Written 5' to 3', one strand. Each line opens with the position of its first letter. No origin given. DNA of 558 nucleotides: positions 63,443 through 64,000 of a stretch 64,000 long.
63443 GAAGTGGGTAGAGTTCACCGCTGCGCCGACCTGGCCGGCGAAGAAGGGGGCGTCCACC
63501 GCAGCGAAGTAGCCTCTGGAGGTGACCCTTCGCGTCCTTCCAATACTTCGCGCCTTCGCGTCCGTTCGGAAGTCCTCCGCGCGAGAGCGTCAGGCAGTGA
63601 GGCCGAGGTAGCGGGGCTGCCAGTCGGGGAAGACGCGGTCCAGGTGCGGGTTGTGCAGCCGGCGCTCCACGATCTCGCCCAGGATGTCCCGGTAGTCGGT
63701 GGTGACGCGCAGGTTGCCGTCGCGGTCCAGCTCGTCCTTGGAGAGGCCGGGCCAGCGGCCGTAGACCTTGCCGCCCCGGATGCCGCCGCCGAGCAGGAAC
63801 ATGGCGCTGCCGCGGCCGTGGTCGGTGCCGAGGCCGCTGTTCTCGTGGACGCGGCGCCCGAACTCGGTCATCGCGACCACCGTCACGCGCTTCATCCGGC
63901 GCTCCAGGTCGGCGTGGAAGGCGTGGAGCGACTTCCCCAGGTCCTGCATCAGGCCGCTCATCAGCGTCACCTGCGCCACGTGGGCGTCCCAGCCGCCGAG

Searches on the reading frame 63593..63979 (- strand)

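Call 39: search_protein_families(library=pfam, proteins=[window:63593-63979:-], max_evalue=0.00001)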
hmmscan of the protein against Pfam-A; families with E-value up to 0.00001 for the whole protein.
window:63593-63979:- (129 aa): 1 family
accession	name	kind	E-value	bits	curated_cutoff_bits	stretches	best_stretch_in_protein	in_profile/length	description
PF07394.17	DUF1501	-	2.7e-21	76.6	27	1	8-116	265-376/390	Protein of unknown function (DUF1501)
